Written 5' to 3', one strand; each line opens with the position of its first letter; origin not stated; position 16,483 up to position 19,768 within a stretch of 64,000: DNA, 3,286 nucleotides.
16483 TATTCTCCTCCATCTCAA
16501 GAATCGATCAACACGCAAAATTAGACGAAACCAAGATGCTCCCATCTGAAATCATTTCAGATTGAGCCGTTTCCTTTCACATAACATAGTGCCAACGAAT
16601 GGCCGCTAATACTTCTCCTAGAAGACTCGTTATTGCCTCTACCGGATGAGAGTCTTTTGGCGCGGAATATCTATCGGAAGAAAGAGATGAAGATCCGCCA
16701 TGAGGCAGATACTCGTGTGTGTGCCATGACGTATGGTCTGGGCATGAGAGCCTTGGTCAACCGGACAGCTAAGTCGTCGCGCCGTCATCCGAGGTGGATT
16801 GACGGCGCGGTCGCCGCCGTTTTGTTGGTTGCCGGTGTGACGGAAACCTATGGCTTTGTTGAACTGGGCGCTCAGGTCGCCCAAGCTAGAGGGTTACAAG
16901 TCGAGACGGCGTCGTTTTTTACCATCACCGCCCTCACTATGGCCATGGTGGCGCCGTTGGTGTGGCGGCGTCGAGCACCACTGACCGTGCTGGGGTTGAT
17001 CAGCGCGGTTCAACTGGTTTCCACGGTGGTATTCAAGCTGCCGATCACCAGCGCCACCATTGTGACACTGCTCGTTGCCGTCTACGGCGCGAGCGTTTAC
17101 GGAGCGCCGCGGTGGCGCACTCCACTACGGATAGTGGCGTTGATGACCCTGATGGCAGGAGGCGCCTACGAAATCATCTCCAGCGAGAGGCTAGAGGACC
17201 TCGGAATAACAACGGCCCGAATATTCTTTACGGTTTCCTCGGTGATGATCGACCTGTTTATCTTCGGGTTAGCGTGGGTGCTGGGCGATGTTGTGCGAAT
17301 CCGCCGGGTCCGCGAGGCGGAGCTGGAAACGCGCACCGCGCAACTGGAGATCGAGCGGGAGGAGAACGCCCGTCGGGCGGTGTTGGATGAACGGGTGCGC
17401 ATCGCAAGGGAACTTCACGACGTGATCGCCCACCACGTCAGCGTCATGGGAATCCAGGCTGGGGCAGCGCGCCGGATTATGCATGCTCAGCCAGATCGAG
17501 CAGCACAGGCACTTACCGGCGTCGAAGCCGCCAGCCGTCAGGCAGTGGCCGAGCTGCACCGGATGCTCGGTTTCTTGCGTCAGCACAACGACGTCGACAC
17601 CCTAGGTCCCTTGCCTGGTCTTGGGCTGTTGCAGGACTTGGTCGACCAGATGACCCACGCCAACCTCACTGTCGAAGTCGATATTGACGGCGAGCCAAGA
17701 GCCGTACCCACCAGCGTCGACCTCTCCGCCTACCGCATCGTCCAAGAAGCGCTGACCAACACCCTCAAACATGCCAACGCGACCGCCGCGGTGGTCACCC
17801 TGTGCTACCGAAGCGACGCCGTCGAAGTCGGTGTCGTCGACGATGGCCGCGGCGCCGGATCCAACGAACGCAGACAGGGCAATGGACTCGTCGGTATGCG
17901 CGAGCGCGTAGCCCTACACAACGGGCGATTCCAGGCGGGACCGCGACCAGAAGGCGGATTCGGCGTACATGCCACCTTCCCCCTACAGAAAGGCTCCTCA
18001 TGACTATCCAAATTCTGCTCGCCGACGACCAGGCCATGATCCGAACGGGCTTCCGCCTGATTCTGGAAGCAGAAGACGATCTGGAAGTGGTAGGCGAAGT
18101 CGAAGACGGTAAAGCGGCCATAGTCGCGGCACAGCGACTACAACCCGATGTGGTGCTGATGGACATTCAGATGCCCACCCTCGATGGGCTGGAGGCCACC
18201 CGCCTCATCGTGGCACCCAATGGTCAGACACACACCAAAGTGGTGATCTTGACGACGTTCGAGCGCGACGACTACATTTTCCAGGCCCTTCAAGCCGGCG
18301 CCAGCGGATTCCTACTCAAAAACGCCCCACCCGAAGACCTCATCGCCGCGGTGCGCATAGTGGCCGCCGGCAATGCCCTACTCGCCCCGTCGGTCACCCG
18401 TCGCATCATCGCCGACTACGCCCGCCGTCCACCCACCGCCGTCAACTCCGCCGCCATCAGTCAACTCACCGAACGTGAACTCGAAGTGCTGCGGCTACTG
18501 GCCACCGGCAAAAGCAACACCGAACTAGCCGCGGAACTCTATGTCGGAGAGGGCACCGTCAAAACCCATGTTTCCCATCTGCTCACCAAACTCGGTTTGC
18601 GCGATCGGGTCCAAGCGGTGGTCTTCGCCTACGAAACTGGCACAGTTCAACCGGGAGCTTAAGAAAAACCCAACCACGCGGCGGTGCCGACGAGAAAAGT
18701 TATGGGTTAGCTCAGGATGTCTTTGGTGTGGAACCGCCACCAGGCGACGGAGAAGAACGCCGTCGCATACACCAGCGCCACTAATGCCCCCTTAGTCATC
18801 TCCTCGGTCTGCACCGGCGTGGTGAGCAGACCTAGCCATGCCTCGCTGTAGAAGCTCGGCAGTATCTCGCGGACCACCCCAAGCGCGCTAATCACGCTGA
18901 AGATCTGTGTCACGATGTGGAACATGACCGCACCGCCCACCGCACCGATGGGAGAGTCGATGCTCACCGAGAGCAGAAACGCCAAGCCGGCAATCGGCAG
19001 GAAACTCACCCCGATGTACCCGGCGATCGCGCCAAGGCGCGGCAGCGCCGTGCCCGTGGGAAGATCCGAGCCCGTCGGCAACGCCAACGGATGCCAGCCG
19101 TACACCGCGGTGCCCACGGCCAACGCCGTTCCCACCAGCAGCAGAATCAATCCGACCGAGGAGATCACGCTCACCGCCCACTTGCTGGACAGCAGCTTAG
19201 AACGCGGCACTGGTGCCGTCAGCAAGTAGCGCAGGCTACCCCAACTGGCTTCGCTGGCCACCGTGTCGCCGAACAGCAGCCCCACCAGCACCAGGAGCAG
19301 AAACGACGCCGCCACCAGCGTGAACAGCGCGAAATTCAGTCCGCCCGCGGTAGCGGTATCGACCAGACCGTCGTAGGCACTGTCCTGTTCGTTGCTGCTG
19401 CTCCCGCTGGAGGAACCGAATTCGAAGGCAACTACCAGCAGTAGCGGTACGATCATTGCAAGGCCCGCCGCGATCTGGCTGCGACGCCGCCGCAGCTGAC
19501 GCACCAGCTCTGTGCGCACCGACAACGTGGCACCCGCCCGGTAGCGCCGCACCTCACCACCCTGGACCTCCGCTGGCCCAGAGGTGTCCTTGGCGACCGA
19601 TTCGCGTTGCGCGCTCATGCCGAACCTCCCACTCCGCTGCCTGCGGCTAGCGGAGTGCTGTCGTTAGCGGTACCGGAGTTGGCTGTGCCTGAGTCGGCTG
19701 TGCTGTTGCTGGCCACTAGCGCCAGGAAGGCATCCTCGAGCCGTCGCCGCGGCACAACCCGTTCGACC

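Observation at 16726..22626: ABC ATPase fused to a predicted extracytoplasmic S15/CocE-NonD hydrolase, beside a kinase/regulator pair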

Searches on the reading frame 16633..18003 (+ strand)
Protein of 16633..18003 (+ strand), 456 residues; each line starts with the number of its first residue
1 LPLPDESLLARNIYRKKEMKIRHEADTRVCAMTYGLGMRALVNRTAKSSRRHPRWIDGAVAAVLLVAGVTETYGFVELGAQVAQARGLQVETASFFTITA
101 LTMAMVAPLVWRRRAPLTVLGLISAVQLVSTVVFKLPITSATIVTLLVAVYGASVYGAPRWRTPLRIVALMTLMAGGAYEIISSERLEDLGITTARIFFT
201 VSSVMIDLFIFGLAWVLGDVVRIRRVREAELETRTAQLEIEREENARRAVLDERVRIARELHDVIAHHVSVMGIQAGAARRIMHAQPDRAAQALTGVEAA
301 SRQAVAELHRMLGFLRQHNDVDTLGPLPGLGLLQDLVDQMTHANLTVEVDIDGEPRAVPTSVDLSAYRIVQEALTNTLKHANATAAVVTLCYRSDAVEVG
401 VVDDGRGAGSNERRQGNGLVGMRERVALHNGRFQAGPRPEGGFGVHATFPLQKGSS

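Call 7: search_protein_families(library=pfam, proteins=[window:16633-18003:+], max_evalue=0.01)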
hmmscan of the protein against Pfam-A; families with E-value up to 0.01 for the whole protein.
window:16633-18003:+ (456 aa): 4 families
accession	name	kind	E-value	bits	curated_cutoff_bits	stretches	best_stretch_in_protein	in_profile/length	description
PF23539.1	DUF7134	-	2e-18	67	27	1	49-225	5-155/155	Domain of unknown function (DUF7134)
PF07730.19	HisKA_3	-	6.7e-17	62.2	24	1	253-318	1-66/68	Histidine kinase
PF02518.31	HATPase_c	-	2.7e-09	37.9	26.4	1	365-452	5-110/111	Histidine kinase-, DNA gyrase B-, and HSP90-like ATPase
PF13581.12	HATPase_c_2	-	0.00019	21.9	27.4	1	369-446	35-103/127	Histidine kinase-like ATPase domain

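Call 35: find_homologous_proteins(query=window:16753-18003:+, max_evalue=1e-20)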
Query window:16753-18003:+ (416 aa): 7994 proteins with E <= 1e-20 among 8000 candidates; the best 120 are listed.
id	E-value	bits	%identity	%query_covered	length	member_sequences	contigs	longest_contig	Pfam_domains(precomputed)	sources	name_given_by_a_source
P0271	6.2e-263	890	100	100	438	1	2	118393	PF23539.2,PF07730.20,PF02518.32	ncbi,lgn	-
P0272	5.4e-114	399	54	55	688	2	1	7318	PF23539.2,PF13581.13,PF07730.20,PF02518.32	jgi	jgi:signal transduction histidine kinase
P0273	2.3e-112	394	50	100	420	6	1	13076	PF23539.2,PF07730.20,PF02518.32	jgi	jgi:signal transduction histidine kinase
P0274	9.0e-112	392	50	100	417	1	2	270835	PF23539.2,PF07730.20,PF02518.32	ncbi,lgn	ncbi:MAG: sensor histidine kinase [Pseudonocardiaceae bacterium]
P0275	5.4e-109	383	49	100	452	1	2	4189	PF23539.2,PF07730.20,PF02518.32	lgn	-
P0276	7.1e-109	383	55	85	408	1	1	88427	PF23539.2,PF07730.20,PF02518.32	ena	-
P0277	2.3e-106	374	50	100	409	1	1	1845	PF23539.2,PF07730.20,PF02518.32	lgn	-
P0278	3.3e-105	370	53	89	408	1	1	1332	PF23539.2,PF07730.20,PF02518.32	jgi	jgi:signal transduction histidine kinase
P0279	1.4e-104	368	53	83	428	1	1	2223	PF23539.2,PF13581.13,PF07730.20,PF02518.32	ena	-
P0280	1.4e-104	368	51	97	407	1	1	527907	PF23539.2,PF07730.20,PF02518.32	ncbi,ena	-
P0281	2.0e-104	368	39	98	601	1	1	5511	PF23539.2,PF13581.13,PF07730.20,PF02518.32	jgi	jgi:signal transduction histidine kinase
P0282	2.6e-104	367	53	86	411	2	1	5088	PF23539.2,PF07730.20,PF02518.32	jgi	jgi:signal transduction histidine kinase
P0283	8.1e-104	366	52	97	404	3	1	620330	PF23539.2,PF13581.13,PF07730.20,PF02518.32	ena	-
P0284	2.5e-103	364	53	83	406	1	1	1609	PF23539.2,PF07730.20,PF02518.32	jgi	jgi:signal transduction histidine kinase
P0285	3.6e-103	364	50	99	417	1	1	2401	PF23539.2,PF07730.20,PF02518.32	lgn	-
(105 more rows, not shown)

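Call 36: find_encoding_contigs(protein=P0274, flank=5000, max_places=1)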
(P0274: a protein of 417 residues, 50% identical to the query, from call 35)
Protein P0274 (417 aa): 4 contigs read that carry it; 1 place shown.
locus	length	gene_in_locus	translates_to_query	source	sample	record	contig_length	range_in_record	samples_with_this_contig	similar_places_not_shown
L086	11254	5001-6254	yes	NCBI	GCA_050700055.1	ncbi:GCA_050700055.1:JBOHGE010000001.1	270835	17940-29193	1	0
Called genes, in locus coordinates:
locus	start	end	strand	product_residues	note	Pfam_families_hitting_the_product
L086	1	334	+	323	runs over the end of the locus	PF14789:THDPS_M, PF14602:Hexapep_2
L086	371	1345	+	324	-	PF05235:CHAD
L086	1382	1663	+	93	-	PF02604:PhdYeFM_antitox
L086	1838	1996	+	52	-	-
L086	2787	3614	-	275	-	PF12740:PETase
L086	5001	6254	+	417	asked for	PF23539:DUF7134, PF07730:HisKA_3, PF02518:HATPase_c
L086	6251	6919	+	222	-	PF00072:Response_reg, PF00196:GerE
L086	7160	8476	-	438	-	-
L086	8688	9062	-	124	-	-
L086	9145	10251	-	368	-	PF00155:Aminotran_1_2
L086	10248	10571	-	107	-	PF12838:Fer4_7 (faint), PF13237:Fer4_10 (faint), PF13484:Fer4_16 (faint), PF00037:Fer4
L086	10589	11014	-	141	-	-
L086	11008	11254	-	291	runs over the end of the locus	PF02585:PIG-L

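Call 37: find_encoding_contigs(protein=P0280, flank=5000, max_places=1)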
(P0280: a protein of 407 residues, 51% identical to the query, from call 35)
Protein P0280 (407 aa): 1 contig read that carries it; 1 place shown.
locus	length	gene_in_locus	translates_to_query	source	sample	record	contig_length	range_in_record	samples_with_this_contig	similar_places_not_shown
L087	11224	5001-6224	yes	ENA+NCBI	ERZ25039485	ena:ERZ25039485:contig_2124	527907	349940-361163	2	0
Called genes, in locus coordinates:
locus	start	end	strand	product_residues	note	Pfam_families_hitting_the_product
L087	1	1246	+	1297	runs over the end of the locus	-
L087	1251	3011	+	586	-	PF13522:GATase_6, PF13537:GATase_7, PF00733:Asn_synthase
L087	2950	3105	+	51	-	-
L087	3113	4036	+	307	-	-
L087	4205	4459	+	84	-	-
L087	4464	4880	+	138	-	-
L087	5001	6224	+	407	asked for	PF23539:DUF7134, PF07730:HisKA_3, PF02518:HATPase_c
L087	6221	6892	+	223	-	PF00072:Response_reg, PF08281:Sigma70_r4_2 (weak), PF00196:GerE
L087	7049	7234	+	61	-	-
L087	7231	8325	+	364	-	PF01551:Peptidase_M23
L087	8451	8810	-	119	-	PF04255:DUF433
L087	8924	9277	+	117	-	PF03795:YCII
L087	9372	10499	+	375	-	PF08281:Sigma70_r4_2, PF20239:DUF6596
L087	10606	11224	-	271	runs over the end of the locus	PF01061:ABC2_membrane, PF12698:ABC2_membrane_3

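Call 38: find_encoding_contigs(protein=P0276, flank=5000, max_places=1)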
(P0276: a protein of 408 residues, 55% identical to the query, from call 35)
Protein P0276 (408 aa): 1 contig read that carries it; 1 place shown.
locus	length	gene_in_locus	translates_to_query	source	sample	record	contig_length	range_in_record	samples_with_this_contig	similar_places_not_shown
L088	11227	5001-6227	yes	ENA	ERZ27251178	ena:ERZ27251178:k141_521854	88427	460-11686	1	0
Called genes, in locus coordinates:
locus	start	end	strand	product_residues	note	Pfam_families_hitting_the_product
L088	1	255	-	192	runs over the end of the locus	PF00440:TetR_N, PF21597:TetR_C_43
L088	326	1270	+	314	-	PF00106:adh_short, PF08659:KR (weak), PF13561:adh_short_C2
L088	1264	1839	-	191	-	PF05685:Uma2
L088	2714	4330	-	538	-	PF03704:BTAD, PF00931:NB-ARC (weak)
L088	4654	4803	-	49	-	-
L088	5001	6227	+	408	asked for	PF23539:DUF7134, PF07730:HisKA_3, PF02518:HATPase_c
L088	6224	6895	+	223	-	PF00072:Response_reg, PF00196:GerE, PF08281:Sigma70_r4_2 (weak)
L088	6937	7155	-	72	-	-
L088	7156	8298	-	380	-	PF04024:PspC, PF09922:LiaF-like_C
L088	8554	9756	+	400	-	PF04024:PspC, PF13581:HATPase_c_2 (faint), PF02518:HATPase_c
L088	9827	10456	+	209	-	PF00072:Response_reg, PF00196:GerE, PF04545:Sigma70_r4 (faint), PF08281:Sigma70_r4_2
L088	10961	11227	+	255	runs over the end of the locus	-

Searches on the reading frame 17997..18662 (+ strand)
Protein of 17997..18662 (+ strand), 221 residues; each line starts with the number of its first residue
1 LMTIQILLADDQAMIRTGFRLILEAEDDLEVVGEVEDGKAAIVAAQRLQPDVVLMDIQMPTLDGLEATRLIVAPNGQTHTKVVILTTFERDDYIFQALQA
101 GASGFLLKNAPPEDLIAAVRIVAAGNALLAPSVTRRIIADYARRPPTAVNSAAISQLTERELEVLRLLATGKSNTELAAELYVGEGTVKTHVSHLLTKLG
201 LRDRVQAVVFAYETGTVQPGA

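Call 7: search_protein_families(library=pfam, proteins=[window:17997-18662:+], max_evalue=0.01)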
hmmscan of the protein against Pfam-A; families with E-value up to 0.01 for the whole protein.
window:17997-18662:+ (221 aa): 4 families
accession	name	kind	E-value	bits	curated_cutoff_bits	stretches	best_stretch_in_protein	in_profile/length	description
PF00072.30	Response_reg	-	1e-27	96.9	30.2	1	6-120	1-111/111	Response regulator receiver domain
PF00196.25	GerE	-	4.4e-19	68.3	23.5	1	156-211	2-57/57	Bacterial regulatory proteins, luxR family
PF08281.18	Sigma70_r4_2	-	0.00015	21.8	25.7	1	152-199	6-54/54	Sigma-70, region 4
PF04545.22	Sigma70_r4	-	0.0034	17.3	24.1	1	153-199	1-48/50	Sigma-70, region 4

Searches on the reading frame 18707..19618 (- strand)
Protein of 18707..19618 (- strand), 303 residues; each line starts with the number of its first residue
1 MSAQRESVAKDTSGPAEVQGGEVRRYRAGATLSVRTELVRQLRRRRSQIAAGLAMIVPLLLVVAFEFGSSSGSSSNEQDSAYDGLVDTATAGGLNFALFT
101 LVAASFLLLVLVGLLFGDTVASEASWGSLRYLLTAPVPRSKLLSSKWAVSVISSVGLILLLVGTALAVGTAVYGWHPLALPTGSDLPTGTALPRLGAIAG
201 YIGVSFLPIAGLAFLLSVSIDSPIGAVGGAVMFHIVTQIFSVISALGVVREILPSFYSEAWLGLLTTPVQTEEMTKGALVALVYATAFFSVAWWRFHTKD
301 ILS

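Call 7: search_protein_families(library=pfam, proteins=[window:18707-19618:-], max_evalue=0.01)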
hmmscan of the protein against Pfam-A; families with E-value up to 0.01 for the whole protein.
window:18707-19618:- (303 aa): 3 families
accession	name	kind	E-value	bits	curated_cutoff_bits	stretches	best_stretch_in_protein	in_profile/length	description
PF12679.13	ABC2_membrane_2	-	2.7e-11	43.7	27.2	1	40-300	9-282/283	ABC-2 family transporter protein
PF12730.13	ABC2_membrane_4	-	8.4e-10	39.3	27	1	36-170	4-122/179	ABC-2 family transporter protein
PF12698.13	ABC2_membrane_3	-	0.0021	17.6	31.6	1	94-257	158-299/347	ABC-2 family transporter protein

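Call 8: search_protein_families(library=ncbifam, proteins=[window:18707-19618:-], max_evalue=0.01)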
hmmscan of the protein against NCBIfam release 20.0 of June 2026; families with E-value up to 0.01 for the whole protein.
window:18707-19618:- (303 aa): 1 family
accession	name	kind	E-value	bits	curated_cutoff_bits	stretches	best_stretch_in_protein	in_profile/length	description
TIGR03733.1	lanti_perm_MutG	subfamily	0.00067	19.1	117.2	1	99-163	49-111/248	lantibiotic immunity ABC transporter MutG family permease subunit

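Call 45: search_solved_structures(query=window:18707-19618:-, max_evalue=10)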
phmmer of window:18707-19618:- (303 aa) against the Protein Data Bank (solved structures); distinct sequences matched with E-value up to 10: 1.
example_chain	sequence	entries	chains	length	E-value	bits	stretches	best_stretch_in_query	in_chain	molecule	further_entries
8qah_A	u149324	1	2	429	0.55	12.9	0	30-83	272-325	sc-CC-8-58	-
